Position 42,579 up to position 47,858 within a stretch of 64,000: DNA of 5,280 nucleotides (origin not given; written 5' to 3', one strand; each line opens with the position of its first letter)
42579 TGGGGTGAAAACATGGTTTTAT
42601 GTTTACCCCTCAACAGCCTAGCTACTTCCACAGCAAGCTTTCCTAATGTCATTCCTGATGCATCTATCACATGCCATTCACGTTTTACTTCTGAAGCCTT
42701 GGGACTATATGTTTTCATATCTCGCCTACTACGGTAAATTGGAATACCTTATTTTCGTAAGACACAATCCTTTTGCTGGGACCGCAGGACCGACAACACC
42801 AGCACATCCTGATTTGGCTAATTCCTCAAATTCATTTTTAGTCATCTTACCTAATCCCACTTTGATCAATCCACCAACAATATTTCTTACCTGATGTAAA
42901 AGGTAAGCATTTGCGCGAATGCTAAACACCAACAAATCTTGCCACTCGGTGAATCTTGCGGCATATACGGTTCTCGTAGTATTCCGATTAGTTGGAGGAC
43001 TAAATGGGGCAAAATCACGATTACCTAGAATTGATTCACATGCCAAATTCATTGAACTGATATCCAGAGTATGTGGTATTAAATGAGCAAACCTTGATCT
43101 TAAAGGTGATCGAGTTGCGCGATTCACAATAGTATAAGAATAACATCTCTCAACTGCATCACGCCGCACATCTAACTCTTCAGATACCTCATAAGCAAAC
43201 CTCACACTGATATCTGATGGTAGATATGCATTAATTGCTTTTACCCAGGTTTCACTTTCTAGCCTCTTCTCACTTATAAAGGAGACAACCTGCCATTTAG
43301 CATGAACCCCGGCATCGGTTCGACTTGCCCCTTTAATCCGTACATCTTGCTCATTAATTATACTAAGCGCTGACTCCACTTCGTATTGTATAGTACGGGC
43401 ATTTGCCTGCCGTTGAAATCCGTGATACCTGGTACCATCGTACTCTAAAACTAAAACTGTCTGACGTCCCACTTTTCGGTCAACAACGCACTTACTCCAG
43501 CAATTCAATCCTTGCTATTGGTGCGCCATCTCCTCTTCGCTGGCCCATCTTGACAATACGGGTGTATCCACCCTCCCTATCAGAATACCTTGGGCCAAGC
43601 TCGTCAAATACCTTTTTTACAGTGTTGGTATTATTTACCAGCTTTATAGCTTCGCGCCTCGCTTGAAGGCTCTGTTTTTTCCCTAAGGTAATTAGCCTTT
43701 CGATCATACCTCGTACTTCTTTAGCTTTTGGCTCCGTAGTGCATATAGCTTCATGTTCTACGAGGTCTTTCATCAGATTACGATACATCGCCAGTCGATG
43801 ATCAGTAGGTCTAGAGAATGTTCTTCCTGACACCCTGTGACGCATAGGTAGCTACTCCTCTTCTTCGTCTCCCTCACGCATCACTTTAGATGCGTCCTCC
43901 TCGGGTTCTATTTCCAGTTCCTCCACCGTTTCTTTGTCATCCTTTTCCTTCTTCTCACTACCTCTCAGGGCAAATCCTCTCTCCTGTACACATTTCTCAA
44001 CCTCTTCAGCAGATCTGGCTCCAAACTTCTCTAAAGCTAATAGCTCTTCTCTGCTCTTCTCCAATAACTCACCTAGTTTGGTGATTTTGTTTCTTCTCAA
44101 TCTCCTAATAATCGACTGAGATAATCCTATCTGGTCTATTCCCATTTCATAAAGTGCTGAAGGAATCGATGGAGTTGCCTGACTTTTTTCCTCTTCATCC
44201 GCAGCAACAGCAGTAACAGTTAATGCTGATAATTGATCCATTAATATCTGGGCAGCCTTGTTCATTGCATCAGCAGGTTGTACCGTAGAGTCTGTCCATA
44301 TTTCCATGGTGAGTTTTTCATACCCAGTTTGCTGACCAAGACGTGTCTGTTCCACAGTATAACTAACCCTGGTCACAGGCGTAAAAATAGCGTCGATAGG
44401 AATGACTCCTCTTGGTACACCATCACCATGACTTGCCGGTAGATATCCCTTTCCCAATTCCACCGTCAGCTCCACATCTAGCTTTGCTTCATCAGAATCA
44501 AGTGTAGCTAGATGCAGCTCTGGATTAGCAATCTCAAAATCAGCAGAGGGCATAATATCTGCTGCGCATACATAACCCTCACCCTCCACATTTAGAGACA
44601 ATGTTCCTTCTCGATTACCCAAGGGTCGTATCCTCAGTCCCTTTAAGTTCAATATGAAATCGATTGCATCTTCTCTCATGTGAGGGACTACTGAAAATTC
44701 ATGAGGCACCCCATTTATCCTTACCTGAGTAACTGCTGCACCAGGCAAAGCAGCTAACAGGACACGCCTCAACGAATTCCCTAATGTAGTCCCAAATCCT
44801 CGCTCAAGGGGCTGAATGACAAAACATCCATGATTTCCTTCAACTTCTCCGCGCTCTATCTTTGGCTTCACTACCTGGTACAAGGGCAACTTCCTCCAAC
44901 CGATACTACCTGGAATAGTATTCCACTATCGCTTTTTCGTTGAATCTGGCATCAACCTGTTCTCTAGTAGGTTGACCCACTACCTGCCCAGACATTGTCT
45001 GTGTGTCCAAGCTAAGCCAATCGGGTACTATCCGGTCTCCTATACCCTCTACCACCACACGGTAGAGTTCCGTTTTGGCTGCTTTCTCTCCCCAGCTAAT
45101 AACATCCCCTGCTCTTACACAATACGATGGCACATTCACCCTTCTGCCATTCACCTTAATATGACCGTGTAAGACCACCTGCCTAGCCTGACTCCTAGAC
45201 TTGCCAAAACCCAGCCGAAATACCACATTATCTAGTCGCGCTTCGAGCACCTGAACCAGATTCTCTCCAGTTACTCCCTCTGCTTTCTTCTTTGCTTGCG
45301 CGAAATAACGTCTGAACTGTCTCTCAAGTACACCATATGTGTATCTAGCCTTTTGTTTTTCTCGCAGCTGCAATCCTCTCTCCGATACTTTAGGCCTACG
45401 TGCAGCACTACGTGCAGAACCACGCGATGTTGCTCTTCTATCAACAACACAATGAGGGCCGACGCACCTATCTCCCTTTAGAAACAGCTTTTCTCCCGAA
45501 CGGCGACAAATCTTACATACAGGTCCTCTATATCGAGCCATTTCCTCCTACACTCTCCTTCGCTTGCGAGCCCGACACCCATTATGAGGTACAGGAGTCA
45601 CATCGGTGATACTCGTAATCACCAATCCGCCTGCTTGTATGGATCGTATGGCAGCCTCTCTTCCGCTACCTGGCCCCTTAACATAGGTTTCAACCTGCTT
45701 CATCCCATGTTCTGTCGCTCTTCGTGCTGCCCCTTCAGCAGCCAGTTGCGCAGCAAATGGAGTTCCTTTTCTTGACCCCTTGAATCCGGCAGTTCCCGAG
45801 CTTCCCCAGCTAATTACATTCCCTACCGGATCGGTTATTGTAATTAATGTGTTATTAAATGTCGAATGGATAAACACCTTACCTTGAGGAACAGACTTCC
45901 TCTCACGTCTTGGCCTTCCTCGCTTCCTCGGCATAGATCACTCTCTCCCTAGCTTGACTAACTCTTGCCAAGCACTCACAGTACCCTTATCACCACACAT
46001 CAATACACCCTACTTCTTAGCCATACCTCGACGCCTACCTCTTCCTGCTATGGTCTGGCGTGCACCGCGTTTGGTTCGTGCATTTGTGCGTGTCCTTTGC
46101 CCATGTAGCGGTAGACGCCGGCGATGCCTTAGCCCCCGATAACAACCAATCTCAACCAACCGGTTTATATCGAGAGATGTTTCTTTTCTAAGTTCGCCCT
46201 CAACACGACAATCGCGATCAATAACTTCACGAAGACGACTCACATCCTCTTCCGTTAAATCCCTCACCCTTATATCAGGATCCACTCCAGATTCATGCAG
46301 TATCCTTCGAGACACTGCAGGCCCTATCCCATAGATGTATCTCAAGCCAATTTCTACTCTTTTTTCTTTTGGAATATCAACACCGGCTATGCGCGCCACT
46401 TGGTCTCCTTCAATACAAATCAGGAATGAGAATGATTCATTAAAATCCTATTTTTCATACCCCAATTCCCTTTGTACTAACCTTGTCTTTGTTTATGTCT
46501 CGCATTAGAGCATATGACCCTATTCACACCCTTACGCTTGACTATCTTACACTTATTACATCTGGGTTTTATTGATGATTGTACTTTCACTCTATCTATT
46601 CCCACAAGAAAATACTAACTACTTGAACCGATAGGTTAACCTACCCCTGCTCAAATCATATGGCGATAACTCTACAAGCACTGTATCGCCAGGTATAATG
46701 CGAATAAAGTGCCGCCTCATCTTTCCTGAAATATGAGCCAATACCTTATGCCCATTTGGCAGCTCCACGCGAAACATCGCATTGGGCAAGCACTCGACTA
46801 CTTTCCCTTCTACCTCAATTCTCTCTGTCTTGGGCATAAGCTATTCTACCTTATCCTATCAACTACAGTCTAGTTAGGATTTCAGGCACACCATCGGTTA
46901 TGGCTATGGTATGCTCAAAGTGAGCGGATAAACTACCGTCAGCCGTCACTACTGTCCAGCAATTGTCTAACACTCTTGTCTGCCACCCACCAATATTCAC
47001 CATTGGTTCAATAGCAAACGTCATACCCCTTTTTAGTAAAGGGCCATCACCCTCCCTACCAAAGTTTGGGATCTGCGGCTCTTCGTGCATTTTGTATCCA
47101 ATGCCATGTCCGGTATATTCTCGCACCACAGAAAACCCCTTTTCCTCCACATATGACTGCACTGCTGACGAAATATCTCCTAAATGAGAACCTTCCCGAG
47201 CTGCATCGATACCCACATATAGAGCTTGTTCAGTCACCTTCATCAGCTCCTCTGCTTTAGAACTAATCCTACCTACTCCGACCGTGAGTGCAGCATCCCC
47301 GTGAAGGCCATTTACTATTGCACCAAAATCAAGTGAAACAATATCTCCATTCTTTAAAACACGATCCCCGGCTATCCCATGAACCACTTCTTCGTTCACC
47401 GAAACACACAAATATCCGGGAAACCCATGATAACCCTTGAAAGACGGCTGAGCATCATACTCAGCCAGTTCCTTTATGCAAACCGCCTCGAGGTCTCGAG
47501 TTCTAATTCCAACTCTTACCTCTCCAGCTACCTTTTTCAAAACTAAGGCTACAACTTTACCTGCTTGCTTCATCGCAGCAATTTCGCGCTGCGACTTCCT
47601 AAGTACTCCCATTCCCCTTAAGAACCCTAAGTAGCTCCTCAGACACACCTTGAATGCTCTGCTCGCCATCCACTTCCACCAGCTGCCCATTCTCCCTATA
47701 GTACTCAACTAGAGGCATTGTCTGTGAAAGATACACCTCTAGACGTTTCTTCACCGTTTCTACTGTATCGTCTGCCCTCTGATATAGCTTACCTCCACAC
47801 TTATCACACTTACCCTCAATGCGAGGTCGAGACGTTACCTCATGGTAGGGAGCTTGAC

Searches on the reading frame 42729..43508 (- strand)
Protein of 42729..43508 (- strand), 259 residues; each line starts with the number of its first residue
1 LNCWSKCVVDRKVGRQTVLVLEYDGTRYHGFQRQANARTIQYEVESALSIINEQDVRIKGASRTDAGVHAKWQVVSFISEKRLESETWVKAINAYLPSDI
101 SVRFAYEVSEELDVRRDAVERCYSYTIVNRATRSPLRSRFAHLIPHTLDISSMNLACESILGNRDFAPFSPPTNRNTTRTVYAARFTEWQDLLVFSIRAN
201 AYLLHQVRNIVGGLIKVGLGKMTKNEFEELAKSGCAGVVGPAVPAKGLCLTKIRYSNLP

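Call 69: search_protein_families(library=pfam, proteins=[window:42729-43508:-], max_evalue=0.00001)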
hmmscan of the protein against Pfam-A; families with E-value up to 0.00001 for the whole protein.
window:42729-43508:- (259 aa): 1 family
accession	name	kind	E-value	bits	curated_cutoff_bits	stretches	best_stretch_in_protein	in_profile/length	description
PF01416.25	PseudoU_synth_1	-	2.9e-33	115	23.3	2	156-256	1-108/108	tRNA pseudouridine synthase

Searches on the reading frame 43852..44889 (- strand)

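Call 69: search_protein_families(library=pfam, proteins=[window:43852-44889:-], max_evalue=0.00001)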
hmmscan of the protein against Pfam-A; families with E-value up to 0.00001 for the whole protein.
window:43852-44889:- (345 aa): 3 families
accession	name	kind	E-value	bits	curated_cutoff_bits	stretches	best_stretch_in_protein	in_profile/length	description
PF01000.31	RNA_pol_A_bac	-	9.4e-27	94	33.9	1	56-170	1-119/119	RNA polymerase Rpb3/RpoA insert domain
PF01193.29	RNA_pol_L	-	3.8e-23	81.4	24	1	26-220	1-74/74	RNA polymerase Rpb3/Rpb11 dimerisation domain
PF03118.21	RNA_pol_A_CTD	-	2.8e-09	37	23.8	1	246-303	10-67/67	Bacterial RNA polymerase, alpha chain C terminal domain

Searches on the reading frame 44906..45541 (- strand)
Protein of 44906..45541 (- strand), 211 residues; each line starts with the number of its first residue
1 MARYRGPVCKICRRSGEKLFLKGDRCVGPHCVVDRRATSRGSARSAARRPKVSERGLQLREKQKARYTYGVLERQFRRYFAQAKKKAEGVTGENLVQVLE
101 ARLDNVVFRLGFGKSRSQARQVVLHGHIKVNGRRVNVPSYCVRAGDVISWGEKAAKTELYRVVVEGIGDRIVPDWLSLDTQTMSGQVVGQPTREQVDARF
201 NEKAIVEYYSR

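Call 69: search_protein_families(library=pfam, proteins=[window:44906-45541:-], max_evalue=0.00001)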
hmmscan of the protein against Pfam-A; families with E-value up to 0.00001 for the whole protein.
window:44906-45541:- (211 aa): 2 families
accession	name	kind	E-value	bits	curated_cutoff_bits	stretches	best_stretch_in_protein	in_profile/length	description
PF00163.24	Ribosomal_S4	-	4.1e-29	101.6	23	1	3-100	1-95/95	Ribosomal protein S4/S9 N-terminal domain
PF01479.30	S4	-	7.3e-20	70.9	22.8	1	102-148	2-48/48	S4 domain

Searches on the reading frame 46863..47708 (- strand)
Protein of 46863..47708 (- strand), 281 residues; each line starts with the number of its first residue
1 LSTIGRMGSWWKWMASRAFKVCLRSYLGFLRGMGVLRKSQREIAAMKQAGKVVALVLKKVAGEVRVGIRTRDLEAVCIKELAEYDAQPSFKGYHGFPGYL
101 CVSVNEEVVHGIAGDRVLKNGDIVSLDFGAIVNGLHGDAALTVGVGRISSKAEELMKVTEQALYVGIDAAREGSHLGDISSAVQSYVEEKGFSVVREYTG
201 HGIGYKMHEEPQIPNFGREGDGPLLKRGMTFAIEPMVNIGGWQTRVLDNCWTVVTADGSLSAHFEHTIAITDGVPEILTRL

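Call 69: search_protein_families(library=pfam, proteins=[window:46863-47708:-], max_evalue=0.00001)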
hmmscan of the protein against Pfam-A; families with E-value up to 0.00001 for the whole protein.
window:46863-47708:- (281 aa): 1 family
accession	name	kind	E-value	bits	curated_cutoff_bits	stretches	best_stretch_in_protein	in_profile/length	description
PF00557.29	Peptidase_M24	-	1.2e-50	172.6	23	1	45-272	2-208/208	Metallopeptidase family M24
